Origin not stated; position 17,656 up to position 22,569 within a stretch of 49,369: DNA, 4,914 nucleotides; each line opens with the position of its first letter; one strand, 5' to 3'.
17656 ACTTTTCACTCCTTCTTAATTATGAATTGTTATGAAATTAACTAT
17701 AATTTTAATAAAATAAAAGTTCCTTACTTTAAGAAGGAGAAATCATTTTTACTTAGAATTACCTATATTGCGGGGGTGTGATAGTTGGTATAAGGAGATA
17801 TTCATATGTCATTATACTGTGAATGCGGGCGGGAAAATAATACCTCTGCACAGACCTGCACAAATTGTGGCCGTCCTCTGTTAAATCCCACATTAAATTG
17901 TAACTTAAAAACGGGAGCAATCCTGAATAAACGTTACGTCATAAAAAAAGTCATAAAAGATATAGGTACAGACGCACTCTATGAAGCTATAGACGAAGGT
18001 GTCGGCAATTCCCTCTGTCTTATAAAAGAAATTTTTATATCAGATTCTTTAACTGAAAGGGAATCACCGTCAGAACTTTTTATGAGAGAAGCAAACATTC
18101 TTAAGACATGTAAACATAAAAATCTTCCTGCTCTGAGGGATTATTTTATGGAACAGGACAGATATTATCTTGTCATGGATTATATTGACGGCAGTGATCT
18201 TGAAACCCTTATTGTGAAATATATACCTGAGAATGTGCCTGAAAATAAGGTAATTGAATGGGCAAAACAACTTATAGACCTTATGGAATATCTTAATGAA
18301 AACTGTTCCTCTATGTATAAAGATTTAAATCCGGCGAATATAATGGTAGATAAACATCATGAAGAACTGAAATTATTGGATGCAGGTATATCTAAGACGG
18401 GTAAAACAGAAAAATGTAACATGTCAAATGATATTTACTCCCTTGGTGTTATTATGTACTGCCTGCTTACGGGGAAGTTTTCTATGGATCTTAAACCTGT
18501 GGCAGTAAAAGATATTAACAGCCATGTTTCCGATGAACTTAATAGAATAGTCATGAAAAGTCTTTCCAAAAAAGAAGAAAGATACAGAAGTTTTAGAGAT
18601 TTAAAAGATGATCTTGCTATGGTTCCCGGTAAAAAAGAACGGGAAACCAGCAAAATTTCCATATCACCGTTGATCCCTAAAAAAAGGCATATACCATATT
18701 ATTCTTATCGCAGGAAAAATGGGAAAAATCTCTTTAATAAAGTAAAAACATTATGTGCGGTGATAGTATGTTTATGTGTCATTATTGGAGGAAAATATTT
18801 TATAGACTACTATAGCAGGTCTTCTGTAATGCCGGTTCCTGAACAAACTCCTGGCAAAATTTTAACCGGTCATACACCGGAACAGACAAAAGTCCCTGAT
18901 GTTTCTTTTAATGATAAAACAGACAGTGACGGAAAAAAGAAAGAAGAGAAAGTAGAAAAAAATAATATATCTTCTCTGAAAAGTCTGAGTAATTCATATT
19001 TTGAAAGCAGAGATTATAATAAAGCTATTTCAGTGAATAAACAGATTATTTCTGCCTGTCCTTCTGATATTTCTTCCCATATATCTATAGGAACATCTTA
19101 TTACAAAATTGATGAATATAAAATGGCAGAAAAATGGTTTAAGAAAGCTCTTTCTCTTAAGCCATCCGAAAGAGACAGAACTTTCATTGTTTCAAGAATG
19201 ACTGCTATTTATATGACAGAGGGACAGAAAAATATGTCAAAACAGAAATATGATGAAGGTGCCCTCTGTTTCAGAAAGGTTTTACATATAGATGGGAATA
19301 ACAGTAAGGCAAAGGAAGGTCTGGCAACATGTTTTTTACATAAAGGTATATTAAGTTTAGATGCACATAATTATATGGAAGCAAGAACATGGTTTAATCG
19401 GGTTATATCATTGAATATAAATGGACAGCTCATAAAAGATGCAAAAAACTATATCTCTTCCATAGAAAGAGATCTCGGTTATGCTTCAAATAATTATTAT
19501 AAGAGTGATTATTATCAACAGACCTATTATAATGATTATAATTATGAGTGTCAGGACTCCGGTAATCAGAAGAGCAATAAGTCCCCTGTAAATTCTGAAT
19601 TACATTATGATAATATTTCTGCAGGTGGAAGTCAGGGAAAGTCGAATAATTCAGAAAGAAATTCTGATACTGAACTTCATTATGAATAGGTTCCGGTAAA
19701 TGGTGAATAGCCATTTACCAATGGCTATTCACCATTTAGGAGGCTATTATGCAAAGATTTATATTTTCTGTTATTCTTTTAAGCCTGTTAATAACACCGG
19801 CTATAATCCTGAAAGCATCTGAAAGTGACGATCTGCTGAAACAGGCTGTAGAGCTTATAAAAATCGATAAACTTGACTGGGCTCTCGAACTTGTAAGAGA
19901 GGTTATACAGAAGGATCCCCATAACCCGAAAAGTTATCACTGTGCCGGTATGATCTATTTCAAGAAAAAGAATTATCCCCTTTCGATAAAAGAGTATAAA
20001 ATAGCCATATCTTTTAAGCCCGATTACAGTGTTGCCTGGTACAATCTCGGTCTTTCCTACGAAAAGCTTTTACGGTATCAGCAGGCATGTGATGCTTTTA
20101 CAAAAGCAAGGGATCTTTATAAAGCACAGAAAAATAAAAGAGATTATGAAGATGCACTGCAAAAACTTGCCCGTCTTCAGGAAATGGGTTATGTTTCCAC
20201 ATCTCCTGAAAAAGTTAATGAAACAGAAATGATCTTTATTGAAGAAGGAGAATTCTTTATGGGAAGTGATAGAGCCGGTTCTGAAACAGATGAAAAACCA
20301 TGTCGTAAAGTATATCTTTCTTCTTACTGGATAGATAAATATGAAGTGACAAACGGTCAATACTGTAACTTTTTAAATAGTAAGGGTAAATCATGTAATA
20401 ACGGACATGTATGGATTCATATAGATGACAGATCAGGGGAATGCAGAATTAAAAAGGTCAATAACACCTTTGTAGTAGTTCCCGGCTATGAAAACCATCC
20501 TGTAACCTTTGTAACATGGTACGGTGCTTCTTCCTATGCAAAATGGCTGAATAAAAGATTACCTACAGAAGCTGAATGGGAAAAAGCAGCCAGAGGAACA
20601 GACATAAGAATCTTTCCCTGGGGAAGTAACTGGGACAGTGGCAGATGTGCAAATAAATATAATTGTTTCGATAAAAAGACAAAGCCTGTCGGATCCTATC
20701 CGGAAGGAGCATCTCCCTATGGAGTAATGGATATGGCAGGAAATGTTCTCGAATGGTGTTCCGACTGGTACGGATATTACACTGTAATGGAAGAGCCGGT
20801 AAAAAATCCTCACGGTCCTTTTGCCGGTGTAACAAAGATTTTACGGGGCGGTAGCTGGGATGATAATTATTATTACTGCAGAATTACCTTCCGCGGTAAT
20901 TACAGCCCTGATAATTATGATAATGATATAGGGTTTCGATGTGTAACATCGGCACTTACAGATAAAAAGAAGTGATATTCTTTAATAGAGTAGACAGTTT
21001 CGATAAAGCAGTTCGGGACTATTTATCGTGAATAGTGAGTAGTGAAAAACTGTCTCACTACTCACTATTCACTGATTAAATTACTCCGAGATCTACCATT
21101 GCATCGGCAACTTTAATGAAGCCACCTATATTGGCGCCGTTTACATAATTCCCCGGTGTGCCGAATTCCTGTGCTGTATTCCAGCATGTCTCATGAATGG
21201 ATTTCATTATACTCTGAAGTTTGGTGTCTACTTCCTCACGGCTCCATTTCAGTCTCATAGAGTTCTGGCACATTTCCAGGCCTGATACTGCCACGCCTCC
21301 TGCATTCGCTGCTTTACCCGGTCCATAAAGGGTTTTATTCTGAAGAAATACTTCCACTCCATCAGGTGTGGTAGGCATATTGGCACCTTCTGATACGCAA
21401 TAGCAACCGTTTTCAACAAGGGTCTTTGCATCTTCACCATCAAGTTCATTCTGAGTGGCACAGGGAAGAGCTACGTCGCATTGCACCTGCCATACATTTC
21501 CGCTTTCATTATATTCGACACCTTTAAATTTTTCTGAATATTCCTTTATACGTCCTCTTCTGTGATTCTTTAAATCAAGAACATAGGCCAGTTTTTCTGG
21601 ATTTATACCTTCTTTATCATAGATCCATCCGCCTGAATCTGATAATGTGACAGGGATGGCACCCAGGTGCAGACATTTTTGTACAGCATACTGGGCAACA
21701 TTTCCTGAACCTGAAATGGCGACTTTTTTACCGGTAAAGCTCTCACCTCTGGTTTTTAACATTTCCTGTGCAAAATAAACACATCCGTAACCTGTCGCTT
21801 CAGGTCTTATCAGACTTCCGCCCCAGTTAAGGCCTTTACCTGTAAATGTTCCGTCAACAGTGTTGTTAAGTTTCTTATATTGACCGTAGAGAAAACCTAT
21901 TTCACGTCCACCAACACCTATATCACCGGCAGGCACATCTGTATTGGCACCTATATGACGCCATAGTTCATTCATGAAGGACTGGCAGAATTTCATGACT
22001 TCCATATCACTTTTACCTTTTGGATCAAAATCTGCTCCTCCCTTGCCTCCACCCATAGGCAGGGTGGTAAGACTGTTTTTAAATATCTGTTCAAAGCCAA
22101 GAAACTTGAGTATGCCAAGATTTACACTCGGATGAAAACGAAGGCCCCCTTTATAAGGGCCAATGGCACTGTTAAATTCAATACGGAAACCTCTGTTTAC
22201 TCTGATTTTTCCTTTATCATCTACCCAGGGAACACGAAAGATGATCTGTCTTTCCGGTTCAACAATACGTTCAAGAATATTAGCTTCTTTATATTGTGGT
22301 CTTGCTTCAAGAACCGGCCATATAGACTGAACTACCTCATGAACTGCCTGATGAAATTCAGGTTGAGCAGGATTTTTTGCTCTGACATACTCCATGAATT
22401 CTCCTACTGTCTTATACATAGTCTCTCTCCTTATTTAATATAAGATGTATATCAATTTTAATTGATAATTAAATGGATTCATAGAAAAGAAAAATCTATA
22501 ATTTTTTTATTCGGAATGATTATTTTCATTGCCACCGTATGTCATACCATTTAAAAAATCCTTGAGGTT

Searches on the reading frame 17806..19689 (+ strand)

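Call 74: search_protein_families(library=pfam, proteins=[window:17806-19689:+], max_evalue=0.00001)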
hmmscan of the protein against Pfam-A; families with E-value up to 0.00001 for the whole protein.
window:17806-19689:+ (627 aa): 5 families
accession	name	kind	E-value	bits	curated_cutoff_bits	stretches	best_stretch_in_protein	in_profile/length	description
PF00069.31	Pkinase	-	9.9e-24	84.6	31.7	1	74-203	30-152/263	Protein kinase domain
PF07714.23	PK_Tyr_Ser-Thr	-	1.6e-15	57.6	23.1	1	85-201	41-154/258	Protein tyrosine and serine/threonine kinase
PF00515.34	TPR_1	-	3e-12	46.2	27.8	0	425-454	4-33/34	Tetratricopeptide repeat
PF07719.23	TPR_2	-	2.3e-11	43.3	27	0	425-454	4-33/34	Tetratricopeptide repeat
PF13181.12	TPR_8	-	1.1e-07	31.9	25.7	0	424-454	3-33/34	Tetratricopeptide repeat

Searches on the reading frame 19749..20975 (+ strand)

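Call 74: search_protein_families(library=pfam, proteins=[window:19749-20975:+], max_evalue=0.00001)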
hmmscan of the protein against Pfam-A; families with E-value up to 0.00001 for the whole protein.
window:19749-20975:+ (408 aa): 7 families
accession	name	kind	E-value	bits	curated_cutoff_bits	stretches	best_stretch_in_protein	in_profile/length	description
PF03781.23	FGE-sulfatase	-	5.4e-62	210.2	23.3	1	158-399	2-254/255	Sulfatase-modifying factor enzyme 1-like domain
PF07719.23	TPR_2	-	3e-12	46.1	27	0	96-124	3-31/34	Tetratricopeptide repeat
PF00515.34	TPR_1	-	1e-09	38.2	27.8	0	95-123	2-30/34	Tetratricopeptide repeat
PF13414.12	TPR_11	-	7.6e-09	35.6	26.8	1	67-107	1-41/42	TPR repeat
PF13431.12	TPR_17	-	1.3e-08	34.9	24.4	0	83-114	2-33/34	Tetratricopeptide repeat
PF13424.12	TPR_12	-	2e-06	28.3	30.1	0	95-145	4-56/77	Tetratricopeptide repeat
PF25063.1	ARM_TT21_C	-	2.7e-06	27.8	35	0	35-89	104-158/209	Tetratricopeptide repeat protein 21 C-terminal ARM domain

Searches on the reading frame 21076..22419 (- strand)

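Call 74: search_protein_families(library=pfam, proteins=[window:21076-22419:-], max_evalue=0.00001)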
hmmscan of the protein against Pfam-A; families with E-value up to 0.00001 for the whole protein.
window:21076-22419:- (447 aa): 2 families
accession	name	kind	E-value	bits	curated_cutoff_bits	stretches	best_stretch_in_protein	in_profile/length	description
PF00208.27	ELFV_dehydrog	-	1.4e-91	306.9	23.4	1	200-445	1-241/241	Glutamate/Leucine/Phenylalanine/Valine dehydrogenase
PF02812.23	ELFV_dehydrog_N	-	8.5e-50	168.2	25.3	1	55-183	1-129/129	Glu/Leu/Phe/Val dehydrogenase, dimerisation domain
